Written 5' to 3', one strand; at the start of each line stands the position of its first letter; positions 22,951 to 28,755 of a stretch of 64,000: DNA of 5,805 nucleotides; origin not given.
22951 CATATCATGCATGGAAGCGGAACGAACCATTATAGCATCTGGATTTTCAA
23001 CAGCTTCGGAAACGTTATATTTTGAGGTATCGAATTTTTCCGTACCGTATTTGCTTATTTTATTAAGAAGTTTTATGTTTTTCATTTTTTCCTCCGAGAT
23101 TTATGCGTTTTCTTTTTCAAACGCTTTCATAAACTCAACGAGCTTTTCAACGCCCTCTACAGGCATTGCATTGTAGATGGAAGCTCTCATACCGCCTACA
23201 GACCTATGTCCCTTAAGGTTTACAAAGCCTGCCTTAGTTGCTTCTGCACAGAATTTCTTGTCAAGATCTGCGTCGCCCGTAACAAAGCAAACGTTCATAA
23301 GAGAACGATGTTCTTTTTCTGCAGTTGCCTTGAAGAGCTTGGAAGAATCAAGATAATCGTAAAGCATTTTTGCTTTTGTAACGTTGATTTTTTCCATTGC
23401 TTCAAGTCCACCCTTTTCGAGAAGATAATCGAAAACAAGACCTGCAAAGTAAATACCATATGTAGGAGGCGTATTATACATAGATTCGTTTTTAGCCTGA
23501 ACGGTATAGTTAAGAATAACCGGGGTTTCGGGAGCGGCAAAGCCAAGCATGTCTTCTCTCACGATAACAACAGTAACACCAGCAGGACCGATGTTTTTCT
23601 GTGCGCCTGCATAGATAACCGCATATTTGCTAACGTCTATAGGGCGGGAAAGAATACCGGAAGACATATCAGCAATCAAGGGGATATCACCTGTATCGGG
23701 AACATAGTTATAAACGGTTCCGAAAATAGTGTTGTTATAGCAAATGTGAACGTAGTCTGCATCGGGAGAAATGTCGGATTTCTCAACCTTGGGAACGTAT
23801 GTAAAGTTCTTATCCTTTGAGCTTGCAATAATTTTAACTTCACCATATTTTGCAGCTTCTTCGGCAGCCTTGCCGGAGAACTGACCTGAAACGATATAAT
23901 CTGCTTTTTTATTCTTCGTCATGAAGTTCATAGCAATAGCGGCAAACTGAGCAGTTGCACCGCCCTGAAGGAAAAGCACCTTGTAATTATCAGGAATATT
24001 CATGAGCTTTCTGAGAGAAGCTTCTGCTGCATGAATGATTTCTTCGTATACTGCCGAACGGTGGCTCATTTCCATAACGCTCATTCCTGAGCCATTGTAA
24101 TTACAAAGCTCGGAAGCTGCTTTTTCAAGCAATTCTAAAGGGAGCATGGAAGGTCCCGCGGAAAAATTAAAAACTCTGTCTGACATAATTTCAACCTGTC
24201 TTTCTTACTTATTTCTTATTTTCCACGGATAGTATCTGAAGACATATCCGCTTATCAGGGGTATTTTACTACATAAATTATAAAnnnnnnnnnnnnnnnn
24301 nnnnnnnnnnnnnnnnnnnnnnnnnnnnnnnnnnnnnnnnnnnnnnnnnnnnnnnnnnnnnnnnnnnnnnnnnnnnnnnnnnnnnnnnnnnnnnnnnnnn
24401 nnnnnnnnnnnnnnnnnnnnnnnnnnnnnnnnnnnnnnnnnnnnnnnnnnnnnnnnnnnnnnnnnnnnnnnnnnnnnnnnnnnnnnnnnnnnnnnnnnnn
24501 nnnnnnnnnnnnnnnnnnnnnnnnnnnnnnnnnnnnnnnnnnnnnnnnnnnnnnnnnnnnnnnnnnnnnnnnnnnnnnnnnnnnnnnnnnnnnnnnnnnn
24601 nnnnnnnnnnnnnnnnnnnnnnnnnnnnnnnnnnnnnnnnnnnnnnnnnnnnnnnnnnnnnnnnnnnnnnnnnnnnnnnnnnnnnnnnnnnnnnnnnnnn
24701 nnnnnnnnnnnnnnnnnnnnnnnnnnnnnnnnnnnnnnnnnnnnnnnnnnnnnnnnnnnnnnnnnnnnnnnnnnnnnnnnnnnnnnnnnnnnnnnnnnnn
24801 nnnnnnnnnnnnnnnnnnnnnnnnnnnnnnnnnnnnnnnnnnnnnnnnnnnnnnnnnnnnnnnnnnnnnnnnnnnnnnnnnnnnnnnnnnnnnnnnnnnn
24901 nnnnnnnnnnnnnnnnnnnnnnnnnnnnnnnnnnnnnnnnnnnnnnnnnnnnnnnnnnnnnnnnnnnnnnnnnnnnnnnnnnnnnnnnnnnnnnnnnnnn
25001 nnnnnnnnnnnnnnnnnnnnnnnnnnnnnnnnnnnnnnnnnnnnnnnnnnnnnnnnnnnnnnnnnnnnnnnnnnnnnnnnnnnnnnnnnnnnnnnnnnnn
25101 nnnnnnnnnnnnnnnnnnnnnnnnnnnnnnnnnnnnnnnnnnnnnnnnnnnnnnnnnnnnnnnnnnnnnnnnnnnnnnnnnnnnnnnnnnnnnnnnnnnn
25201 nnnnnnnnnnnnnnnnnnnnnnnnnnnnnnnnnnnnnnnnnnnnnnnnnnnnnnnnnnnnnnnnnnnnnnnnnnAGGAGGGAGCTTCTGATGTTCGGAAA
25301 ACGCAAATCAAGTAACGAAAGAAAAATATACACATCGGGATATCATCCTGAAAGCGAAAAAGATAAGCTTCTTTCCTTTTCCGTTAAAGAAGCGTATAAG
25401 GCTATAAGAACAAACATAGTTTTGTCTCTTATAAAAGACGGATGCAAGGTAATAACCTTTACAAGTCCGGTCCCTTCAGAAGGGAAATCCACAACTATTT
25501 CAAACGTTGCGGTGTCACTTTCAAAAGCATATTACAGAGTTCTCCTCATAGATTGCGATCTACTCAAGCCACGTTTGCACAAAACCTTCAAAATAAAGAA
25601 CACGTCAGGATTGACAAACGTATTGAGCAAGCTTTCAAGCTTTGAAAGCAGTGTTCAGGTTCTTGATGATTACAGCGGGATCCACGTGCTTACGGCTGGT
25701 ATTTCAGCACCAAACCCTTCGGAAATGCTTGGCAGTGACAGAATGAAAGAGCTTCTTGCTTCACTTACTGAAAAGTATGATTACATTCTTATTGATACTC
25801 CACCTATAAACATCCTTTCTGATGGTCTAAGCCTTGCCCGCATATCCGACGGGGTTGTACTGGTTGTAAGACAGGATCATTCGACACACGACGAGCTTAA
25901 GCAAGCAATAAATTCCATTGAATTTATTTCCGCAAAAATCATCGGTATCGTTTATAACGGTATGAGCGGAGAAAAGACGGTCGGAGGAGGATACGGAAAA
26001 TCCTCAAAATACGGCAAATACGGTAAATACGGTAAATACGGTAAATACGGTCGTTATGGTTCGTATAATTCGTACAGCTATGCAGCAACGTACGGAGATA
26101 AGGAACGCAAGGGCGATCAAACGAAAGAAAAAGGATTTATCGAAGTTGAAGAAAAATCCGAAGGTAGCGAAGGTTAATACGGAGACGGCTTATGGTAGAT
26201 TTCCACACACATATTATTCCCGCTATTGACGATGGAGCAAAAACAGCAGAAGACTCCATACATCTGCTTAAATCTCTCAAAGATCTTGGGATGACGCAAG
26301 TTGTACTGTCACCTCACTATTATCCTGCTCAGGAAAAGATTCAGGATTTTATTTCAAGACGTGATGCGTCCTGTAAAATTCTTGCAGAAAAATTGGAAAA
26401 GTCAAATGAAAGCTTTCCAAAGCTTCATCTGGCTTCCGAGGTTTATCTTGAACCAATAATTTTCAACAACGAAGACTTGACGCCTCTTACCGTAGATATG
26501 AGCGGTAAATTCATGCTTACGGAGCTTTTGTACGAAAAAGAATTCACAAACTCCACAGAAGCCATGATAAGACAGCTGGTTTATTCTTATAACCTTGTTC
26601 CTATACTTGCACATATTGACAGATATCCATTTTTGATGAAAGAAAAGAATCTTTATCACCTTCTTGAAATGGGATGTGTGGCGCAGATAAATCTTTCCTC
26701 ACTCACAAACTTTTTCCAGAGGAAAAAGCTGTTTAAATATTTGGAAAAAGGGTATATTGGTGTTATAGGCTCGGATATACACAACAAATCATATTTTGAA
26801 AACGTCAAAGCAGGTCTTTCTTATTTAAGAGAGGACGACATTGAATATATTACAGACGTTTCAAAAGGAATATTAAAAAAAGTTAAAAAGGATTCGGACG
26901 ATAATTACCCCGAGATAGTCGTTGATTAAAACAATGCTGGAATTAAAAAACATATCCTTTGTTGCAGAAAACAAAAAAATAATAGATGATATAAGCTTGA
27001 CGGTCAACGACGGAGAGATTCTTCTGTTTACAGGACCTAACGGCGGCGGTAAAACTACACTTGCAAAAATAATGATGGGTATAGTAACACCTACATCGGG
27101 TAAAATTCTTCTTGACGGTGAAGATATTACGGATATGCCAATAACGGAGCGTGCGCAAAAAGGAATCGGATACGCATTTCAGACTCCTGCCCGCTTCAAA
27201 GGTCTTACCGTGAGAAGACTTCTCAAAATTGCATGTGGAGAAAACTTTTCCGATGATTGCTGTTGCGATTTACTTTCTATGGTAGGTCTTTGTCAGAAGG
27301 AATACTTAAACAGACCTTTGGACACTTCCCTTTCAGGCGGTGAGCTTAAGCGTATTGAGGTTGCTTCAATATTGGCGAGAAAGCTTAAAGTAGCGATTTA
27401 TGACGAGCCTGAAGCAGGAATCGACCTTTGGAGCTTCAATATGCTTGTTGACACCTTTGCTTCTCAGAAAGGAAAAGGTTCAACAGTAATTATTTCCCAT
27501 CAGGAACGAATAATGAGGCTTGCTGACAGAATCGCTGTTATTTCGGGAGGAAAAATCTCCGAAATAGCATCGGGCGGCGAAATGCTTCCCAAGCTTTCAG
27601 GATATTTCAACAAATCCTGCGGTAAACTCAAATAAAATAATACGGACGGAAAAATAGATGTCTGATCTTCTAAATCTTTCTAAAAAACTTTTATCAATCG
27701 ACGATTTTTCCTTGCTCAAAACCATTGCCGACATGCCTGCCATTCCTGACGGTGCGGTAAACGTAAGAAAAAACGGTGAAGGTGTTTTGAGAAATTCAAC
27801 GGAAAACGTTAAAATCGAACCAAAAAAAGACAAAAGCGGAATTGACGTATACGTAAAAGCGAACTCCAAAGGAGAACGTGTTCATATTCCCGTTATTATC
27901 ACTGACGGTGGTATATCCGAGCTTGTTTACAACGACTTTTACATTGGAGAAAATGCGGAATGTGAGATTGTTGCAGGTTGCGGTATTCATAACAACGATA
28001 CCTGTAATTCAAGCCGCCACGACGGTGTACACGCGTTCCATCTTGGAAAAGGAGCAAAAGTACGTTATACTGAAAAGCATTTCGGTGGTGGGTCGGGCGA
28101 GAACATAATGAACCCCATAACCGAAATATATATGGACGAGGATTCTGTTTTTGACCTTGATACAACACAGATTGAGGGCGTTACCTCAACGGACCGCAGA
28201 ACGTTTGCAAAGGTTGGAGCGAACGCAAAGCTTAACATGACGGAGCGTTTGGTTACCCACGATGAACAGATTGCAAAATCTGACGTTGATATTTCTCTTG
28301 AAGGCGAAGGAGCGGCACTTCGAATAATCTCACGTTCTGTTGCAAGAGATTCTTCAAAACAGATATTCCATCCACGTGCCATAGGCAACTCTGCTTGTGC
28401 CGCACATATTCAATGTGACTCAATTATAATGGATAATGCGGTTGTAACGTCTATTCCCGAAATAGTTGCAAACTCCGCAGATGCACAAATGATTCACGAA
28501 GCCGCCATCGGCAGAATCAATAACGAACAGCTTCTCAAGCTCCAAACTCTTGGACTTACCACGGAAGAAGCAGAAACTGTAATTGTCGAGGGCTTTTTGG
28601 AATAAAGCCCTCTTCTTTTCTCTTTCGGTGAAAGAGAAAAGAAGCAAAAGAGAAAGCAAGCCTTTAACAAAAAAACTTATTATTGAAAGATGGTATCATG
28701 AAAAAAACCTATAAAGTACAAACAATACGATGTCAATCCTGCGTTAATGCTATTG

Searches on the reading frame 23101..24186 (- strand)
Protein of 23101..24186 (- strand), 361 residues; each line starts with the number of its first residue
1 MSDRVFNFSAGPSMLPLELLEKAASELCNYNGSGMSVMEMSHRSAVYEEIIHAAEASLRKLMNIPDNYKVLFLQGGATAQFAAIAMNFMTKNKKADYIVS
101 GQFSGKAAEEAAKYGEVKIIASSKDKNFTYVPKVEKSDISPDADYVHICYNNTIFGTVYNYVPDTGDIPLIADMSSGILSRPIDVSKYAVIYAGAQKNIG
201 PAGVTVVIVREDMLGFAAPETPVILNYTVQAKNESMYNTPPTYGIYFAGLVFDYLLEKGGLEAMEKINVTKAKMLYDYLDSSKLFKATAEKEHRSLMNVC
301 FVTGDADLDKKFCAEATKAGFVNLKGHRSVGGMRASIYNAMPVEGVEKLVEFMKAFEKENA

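Call 81: search_protein_families(library=pfam, proteins=[window:23101-24186:-], max_evalue=0.00001)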
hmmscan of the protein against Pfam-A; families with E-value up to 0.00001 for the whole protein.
window:23101-24186:- (361 aa): 1 family
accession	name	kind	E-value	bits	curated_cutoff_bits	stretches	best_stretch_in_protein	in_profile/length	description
PF00266.25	Aminotran_5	-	1.3e-54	186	21.5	1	5-349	1-371/371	Aminotransferase class-V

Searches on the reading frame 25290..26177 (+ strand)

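Call 81: search_protein_families(library=pfam, proteins=[window:25290-26177:+], max_evalue=0.00001)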
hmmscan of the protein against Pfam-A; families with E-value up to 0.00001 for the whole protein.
window:25290-26177:+ (295 aa): 4 families
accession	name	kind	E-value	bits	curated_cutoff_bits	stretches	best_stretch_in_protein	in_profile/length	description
PF13614.12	AAA_31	-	4e-13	50.1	27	1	53-216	2-170/177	AAA domain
PF10609.15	ParA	-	5e-09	36.4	27.1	1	65-226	16-175/246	NUBPL iron-transfer P-loop NTPase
PF01656.29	CbiA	-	7.9e-07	29.5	25.4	1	62-164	8-70/125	CobQ/CobB/MinD/ParA nucleotide binding domain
PF06564.18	CBP_BcsQ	-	2.8e-06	27.5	21.3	1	64-206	13-158/234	Cellulose biosynthesis protein BcsQ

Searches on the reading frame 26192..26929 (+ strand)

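Call 81: search_protein_families(library=pfam, proteins=[window:26192-26929:+], max_evalue=0.00001)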
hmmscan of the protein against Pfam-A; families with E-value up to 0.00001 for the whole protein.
window:26192-26929:+ (245 aa): 1 family
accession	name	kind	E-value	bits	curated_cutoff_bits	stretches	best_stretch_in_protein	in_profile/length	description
PF19567.5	CpsB_CapC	-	4.2e-29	102.1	27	1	1-200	1-199/234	Capsular polysaccharide synthesis, CpsB/CapC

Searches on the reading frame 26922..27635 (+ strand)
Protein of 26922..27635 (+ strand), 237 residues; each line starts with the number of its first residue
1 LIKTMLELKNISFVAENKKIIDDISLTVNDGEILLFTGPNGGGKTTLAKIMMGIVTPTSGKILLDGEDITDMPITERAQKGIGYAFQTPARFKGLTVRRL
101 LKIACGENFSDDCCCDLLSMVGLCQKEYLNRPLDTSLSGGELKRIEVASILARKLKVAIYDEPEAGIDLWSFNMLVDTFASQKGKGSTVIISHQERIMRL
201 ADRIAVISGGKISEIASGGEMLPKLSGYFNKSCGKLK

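Call 81: search_protein_families(library=pfam, proteins=[window:26922-27635:+], max_evalue=0.00001)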
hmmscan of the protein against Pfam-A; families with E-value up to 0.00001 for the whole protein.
window:26922-27635:+ (237 aa): 1 family
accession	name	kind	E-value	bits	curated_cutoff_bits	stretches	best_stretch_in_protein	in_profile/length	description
PF00005.33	ABC_tran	-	7e-28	98.4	25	1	22-164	2-136/137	ABC transporter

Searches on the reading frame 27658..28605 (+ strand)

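Call 81: search_protein_families(library=pfam, proteins=[window:27658-28605:+], max_evalue=0.00001)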
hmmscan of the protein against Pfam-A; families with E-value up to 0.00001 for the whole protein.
window:27658-28605:+ (315 aa): 1 family
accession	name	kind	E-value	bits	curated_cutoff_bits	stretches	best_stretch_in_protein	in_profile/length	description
PF01458.23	SUFBD_core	-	3.4e-23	82.8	27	1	96-313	18-232/232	SUF system FeS cluster assembly, SufBD core domain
